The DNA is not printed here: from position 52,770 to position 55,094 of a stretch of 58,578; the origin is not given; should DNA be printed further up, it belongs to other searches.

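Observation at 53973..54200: POTRA_2 (ShlB/FhaC-type)-like module inserted in the cytoplasmic YeaH homologue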

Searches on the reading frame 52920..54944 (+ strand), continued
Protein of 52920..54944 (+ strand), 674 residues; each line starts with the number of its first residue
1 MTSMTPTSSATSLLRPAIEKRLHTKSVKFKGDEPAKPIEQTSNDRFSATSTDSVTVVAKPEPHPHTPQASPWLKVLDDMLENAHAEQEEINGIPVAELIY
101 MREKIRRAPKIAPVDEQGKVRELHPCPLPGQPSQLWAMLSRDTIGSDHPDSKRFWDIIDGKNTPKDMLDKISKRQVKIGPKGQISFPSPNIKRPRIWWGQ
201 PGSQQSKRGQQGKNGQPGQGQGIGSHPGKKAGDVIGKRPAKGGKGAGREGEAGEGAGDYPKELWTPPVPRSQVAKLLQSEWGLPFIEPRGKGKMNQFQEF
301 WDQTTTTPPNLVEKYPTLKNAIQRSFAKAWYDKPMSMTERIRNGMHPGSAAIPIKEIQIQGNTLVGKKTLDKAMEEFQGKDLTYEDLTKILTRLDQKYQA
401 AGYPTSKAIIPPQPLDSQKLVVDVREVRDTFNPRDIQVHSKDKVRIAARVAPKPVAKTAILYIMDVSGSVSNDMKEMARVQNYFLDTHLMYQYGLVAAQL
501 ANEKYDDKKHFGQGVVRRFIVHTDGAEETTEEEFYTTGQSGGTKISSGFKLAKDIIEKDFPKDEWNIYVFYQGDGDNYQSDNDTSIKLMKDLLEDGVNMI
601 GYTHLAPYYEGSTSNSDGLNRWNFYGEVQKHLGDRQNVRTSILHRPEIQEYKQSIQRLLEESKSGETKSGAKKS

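Call 43: list_cluster_members(proteins=[P0004, P0010, P0012, P0014, P0032, P0033, P0034, P0036, P0038, P0043])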
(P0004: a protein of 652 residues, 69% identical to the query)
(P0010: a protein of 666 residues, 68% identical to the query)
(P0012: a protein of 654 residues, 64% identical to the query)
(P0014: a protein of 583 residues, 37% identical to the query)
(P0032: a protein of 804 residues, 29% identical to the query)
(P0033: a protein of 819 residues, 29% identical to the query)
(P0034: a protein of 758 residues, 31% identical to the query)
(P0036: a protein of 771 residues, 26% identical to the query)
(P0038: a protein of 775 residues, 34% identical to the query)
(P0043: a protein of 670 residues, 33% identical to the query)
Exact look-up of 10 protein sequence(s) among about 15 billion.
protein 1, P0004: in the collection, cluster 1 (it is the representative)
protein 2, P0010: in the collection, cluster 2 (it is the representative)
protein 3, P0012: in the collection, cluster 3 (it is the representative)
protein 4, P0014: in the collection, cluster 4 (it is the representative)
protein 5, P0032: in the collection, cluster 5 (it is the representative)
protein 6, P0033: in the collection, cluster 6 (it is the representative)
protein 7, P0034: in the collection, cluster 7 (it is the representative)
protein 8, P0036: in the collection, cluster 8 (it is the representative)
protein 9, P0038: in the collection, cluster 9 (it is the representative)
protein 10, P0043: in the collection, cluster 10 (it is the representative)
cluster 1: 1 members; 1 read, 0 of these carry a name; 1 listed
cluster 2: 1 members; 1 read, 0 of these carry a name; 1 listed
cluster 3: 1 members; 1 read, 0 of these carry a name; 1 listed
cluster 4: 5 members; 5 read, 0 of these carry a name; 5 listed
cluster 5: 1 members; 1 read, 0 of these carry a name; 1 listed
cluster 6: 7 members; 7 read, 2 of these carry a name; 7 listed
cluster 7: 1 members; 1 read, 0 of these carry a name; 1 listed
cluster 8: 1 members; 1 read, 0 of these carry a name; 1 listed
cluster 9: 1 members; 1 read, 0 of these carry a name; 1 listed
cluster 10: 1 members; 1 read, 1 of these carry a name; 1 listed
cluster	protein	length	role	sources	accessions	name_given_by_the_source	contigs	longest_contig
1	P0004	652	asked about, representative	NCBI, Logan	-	-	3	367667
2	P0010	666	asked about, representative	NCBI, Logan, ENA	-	-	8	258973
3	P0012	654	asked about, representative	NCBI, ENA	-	-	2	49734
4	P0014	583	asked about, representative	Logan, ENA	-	-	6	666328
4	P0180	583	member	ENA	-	-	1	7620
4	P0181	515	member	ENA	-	-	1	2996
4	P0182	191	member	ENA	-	-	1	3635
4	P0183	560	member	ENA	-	-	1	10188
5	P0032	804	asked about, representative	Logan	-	-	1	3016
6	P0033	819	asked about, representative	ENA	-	-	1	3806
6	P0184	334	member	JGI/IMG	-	hemolysin activation/secretion protein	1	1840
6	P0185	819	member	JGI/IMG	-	hemolysin activation/secretion protein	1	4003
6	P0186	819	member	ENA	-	-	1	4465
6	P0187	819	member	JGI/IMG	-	-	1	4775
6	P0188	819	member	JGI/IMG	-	-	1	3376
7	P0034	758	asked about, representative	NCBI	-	-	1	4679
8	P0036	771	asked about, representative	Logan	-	-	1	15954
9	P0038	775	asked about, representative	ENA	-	-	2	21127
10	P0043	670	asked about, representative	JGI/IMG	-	hemolysin activation/secretion protein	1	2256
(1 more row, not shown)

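Call 52: find_encoding_contigs(protein=P0010, flank=10000, max_places=1)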
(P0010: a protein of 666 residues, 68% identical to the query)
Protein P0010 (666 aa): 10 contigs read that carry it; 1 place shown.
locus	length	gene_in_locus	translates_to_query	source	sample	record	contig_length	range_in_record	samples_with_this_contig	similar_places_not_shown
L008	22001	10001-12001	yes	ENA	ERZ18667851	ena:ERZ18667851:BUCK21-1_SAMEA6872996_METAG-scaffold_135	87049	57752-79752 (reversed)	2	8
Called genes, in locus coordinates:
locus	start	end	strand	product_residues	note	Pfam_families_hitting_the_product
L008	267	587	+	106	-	-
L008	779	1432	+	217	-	PF14076:DUF4258 (faint)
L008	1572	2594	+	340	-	PF12849:PBP_like_2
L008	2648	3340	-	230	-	-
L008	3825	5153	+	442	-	PF00498:FHA, PF16697:Yop-YscD_cpl (faint), PF00498:FHA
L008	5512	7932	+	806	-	PF08298:AAA_PrkA, PF06798:PrkA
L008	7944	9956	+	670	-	PF04293:SpoVR, PF24755:SpoVR_C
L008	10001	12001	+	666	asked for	PF08479:POTRA_2, PF04285:DUF444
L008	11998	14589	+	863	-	PF08298:AAA_PrkA (faint), PF06798:PrkA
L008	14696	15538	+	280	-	-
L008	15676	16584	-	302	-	PF02826:2-Hacid_dh_C (weak), PF03446:NAD_binding_2, PF03807:F420_oxidored (weak), PF14833:NAD_binding_11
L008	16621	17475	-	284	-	PF00753:Lactamase_B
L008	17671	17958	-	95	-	-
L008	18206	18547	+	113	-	PF13451:zf_Tbcl, PF23477:zf_Tbcl_2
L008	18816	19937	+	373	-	PF00270:DEAD, PF04851:ResIII (weak), PF00271:Helicase_C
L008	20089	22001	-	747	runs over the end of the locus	PF01751:Toprim, PF01131:Topoisom_bac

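Call 53: find_encoding_contigs(protein=P0008, flank=10000, max_places=1)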
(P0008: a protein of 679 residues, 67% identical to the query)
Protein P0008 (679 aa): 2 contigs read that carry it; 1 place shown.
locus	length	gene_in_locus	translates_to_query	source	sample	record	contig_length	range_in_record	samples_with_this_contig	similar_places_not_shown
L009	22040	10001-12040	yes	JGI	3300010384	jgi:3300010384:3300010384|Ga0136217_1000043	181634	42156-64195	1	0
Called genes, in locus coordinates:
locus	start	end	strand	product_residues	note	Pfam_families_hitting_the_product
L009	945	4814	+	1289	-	-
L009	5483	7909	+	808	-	PF08298:AAA_PrkA, PF06798:PrkA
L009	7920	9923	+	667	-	PF04293:SpoVR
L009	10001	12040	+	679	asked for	PF08479:POTRA_2, PF04285:DUF444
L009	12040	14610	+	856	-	PF08298:AAA_PrkA (faint), PF06798:PrkA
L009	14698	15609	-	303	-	PF02826:2-Hacid_dh_C, PF03446:NAD_binding_2, PF03807:F420_oxidored, PF07991:KARI_N (weak), PF14833:NAD_binding_11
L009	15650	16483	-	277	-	PF00753:Lactamase_B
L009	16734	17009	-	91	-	-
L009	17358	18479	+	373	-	PF00270:DEAD, PF04851:ResIII (weak), PF00271:Helicase_C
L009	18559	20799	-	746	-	PF01751:Toprim, PF01131:Topoisom_bac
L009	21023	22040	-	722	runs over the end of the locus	PF00128:Alpha-amylase, PF16657:Malt_amylase_C (weak)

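Call 54: find_encoding_contigs(protein=P0012, flank=10000, max_places=1)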
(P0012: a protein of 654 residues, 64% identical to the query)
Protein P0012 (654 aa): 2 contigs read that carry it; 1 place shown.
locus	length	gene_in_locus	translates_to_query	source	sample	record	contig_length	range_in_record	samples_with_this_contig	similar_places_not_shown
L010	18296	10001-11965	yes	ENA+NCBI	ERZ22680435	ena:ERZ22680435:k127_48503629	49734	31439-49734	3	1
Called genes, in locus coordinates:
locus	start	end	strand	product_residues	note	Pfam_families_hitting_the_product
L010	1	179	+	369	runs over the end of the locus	PF10502:Peptidase_S26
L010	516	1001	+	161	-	PF02577:BFN_dom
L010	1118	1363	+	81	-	-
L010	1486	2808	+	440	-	PF13742:tRNA_anti_2, PF01336:tRNA_anti-codon, PF02601:Exonuc_VII_L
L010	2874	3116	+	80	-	PF02609:Exonuc_VII_S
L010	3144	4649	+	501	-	PF00370:FGGY_N, PF02782:FGGY_C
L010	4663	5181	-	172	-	PF03061:4HBT (weak)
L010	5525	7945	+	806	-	PF08298:AAA_PrkA, PF06798:PrkA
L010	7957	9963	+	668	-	PF04293:SpoVR, PF24755:SpoVR_C (weak)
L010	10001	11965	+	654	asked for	PF08479:POTRA_2, PF04285:DUF444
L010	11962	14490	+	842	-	PF08298:AAA_PrkA (faint), PF06798:PrkA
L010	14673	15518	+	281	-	PF13793:Pribosyltran_N, PF00156:Pribosyltran (weak), PF14572:Pribosyl_synth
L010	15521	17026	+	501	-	PF18127:NAMPT_N, PF04095:NAPRTase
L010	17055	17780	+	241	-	PF00293:NUDIX, PF19368:WHD_AraR, PF21906:WHD_NrtR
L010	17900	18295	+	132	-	?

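Call 73: search_protein_families(library=padloc, proteins=[window:52920-54944:+], max_evalue=0.001)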
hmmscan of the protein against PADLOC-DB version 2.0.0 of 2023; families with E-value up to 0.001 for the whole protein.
window:52920-54944:+ (674 aa): 0 families
